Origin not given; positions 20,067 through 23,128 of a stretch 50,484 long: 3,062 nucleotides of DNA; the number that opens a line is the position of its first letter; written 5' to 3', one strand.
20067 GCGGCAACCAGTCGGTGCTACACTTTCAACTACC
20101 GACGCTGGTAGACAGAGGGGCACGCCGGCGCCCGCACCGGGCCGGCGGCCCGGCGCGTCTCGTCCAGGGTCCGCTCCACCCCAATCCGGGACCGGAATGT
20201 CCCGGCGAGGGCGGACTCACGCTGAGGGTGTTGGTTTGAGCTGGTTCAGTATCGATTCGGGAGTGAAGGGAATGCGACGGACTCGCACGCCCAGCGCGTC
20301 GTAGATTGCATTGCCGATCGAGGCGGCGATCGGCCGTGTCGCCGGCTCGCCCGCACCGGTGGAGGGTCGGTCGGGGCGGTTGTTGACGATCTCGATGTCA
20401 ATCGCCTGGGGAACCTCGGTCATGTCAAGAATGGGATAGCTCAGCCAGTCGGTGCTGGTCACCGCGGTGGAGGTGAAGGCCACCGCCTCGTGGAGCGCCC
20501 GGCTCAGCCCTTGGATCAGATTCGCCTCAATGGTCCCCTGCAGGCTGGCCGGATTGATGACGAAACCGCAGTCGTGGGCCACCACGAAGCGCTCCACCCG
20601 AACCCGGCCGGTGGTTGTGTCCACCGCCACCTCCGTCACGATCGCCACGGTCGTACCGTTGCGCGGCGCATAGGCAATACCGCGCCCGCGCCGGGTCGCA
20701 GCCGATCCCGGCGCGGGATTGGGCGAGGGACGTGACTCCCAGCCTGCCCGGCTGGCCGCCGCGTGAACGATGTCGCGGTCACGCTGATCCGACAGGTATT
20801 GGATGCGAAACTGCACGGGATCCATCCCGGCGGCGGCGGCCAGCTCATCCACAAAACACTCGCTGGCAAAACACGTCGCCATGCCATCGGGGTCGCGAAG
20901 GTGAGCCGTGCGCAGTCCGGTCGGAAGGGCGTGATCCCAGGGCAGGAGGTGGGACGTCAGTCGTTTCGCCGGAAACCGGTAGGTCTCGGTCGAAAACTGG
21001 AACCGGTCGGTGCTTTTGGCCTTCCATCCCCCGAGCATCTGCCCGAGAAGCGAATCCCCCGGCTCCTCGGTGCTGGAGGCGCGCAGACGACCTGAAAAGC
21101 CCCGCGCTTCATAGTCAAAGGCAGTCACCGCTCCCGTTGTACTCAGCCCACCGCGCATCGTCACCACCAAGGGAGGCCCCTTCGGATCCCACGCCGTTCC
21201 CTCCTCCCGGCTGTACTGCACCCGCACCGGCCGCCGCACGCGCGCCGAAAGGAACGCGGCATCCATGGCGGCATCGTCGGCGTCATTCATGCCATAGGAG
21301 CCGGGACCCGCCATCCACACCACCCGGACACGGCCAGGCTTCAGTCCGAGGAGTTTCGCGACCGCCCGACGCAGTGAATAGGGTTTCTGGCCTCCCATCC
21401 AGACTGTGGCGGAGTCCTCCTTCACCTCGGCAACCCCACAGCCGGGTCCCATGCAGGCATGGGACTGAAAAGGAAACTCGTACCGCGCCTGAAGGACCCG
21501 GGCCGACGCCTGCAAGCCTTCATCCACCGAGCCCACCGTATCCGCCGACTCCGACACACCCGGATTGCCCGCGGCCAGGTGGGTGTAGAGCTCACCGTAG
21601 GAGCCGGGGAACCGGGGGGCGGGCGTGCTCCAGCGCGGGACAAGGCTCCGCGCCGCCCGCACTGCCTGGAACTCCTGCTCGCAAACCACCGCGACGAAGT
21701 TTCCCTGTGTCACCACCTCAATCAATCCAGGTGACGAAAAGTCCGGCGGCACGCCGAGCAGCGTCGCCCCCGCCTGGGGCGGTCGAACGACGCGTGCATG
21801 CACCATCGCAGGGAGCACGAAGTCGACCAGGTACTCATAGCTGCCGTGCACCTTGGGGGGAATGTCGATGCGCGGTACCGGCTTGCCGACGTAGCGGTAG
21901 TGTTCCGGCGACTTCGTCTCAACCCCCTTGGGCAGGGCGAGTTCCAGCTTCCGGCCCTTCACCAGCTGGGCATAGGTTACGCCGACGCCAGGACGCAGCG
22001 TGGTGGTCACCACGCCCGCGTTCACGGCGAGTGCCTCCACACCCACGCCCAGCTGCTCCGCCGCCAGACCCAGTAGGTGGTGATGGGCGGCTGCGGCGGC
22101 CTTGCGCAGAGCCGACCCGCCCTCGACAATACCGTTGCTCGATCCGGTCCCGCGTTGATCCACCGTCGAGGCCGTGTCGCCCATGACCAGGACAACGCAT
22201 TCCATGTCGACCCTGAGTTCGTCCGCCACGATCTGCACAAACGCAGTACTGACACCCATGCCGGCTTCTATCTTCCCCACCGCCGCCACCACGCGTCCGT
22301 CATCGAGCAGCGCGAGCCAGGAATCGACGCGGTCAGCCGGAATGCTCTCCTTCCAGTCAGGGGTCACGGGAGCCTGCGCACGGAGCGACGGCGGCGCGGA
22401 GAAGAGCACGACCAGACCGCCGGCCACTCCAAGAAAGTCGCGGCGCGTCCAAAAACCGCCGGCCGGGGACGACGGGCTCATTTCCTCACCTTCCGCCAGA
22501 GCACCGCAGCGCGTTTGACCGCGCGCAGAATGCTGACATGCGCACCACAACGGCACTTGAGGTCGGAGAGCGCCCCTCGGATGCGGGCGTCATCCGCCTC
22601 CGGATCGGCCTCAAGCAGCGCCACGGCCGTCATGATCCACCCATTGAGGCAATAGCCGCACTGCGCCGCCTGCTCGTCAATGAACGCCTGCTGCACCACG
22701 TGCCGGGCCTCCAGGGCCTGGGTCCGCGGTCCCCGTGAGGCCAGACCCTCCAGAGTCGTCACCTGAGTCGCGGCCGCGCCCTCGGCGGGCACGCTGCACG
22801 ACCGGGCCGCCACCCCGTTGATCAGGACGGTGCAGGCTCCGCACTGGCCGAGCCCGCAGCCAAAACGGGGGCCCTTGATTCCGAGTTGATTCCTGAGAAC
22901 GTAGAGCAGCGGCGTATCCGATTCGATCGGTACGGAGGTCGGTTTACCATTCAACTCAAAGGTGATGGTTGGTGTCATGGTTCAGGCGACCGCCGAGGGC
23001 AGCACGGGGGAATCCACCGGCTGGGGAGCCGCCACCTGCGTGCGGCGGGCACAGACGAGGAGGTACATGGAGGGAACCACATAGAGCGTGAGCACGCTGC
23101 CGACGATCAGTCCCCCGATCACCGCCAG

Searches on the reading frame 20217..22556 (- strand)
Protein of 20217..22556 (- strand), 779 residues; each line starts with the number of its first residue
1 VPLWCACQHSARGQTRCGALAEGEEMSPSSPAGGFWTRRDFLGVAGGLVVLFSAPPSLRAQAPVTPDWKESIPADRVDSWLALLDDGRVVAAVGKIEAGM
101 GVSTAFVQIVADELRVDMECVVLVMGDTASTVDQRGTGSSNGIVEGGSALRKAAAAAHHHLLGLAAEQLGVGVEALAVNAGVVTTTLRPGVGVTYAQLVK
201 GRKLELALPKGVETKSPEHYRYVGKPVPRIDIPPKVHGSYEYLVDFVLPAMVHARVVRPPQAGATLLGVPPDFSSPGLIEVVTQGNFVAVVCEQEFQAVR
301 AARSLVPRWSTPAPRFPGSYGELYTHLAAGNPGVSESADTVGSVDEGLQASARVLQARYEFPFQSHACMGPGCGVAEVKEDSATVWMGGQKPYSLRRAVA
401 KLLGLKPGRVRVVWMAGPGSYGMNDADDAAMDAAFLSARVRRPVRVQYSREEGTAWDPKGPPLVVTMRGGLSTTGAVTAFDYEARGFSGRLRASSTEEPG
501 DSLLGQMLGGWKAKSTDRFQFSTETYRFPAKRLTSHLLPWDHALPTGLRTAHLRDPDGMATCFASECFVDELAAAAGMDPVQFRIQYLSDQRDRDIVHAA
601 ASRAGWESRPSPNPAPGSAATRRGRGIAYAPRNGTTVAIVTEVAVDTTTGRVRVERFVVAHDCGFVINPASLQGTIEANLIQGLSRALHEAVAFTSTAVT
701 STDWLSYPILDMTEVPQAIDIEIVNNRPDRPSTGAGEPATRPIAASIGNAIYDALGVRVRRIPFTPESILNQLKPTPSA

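Call 48: search_protein_families(library=pfam, proteins=[window:20217-22556:-], max_evalue=0.0001)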
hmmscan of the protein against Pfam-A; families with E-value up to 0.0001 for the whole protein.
window:20217-22556:- (779 aa): 2 families
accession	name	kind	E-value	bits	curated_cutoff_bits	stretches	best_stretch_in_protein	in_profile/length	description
PF20256.3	MoCoBD_2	-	7.6e-40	137.6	27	2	79-220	50-183/283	Molybdopterin cofactor-binding domain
PF02738.23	MoCoBD_1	-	4e-28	98.6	27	1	341-585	15-241/244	Molybdopterin cofactor-binding domain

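Call 52: search_protein_families(library=ncbifam, proteins=[window:20217-22556:-], max_evalue=1e-10)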
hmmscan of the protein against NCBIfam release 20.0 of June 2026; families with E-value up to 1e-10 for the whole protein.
window:20217-22556:- (779 aa): 12 families
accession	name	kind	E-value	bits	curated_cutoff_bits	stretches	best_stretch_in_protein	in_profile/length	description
NF043082.1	XdhA_XDHase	equivalog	1.5e-49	168.9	780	1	638-774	613-753/758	xanthine dehydrogenase subunit XdhA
TIGR03194.1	4hydrxCoA_A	equivalog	1.1e-48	166.3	994.55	1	637-772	608-745/746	4-hydroxybenzoyl-CoA reductase subunit alpha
TIGR03196.1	pucD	equivalog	3.5e-47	161.3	783.65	2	638-769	621-754/763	xanthine dehydrogenase subunit D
NF007426.0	PRK09970.1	equivalog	1.7e-45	155.4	916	1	639-774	617-756/761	xanthine dehydrogenase molybdenum-binding subunit XdhA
TIGR03311.1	Se_dep_XDH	equivalog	1.9e-42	145.4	830.45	1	340-481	313-454/848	selenium-dependent xanthine dehydrogenase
NF041018.1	glyceraldDH_alpha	equivalog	1.2e-41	142.9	790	2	636-770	608-741/741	glyceraldehyde dehydrogenase subunit alpha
NF040766.1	CODH_aero_grp5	exception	5.1e-37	127.5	950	2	635-769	642-781/785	aerobic carbon-monoxide dehydrogenase large subunit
NF041671.1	peri_hyde_PaoC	equivalog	1.9e-35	122.4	1180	2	287-587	111-386/735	aldehyde oxidoreductase molybdenum-binding subunit PaoC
NF045668.1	pterin_aldehy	equivalog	2.6e-30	105.2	1100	1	639-774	770-905/905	molybdopterin-dependent aldehyde oxidoreductase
TIGR02965.1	xanthine_xdhB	equivalog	3.4e-30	104.9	849.5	0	337-598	142-385/758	xanthine dehydrogenase molybdopterin binding subunit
TIGR03313.1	Se_sel_red_Mo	hypoth_equivalog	7e-29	100.1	1101.9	1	639-774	811-950/951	molybdopterin-dependent oxidoreductase Mo/Fe-S-binding subunit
TIGR02416.1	CO_dehy_Mo_lg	equivalog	1.2e-18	66.7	991.15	0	638-758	630-756/770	aerobic carbon-monoxide dehydrogenase large subunit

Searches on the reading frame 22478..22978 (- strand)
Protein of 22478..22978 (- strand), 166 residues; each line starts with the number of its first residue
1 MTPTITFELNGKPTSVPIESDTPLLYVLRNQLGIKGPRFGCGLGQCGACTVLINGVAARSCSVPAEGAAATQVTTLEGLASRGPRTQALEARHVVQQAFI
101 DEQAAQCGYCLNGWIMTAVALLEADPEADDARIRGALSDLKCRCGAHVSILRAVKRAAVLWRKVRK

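Call 48: search_protein_families(library=pfam, proteins=[window:22478-22978:-], max_evalue=0.0001)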
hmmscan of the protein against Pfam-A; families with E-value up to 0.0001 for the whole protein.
window:22478-22978:- (166 aa): 2 families
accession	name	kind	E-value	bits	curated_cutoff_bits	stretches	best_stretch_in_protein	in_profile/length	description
PF01799.25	Fer2_2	-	4e-22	78.6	30.3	1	75-155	1-75/75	[2Fe-2S] binding domain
PF00111.32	Fer2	-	1.2e-07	32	21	1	8-62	2-56/77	2Fe-2S iron-sulfur cluster binding domain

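Call 52: search_protein_families(library=ncbifam, proteins=[window:22478-22978:-], max_evalue=1e-10)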
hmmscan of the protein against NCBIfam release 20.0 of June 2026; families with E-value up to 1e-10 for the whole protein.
window:22478-22978:- (166 aa): 10 families
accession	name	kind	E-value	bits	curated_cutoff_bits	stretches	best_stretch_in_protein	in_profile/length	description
NF043084.2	XdhC_XDHase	equivalog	3.7e-37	127.1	217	1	4-157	2-149/151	xanthine dehydrogenase subunit XdhC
NF041020.1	glyceraldDH_gamma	equivalog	6.6e-35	120.1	290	1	5-158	13-159/164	glyceraldehyde dehydrogenase subunit gamma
TIGR03198.1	pucE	equivalog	1e-31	109.5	254.3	1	5-158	4-149/151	xanthine dehydrogenase subunit E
TIGR03311.1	Se_dep_XDH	equivalog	1.3e-31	109.6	830.45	1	9-163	5-149/848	selenium-dependent xanthine dehydrogenase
NF045668.1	pterin_aldehy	equivalog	1.9e-31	109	1100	1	6-162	4-156/905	molybdopterin-dependent aldehyde oxidoreductase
TIGR03193.1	4hydroxCoAred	equivalog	4.2e-31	107.9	257.8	1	6-158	3-148/148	4-hydroxybenzoyl-CoA reductase subunit gamma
NF008514.0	PRK11433.1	equivalog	3.6e-29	101.8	322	1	4-158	52-214/218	aldehyde dehydrogenase iron-sulfur subunit PaoA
NF007387.0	PRK09908.1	equivalog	1.3e-27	96.1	212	1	4-156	8-154/159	xanthine dehydrogenase iron sulfur-binding subunit XdhC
TIGR02963.1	xanthine_xdhA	equivalog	5.4e-26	91.2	467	1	7-157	3-157/468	xanthine dehydrogenase small subunit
TIGR02969.1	mam_aldehyde_ox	subfamily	1.1e-17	62.9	1912.3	1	7-156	5-159/1330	aldehyde oxidase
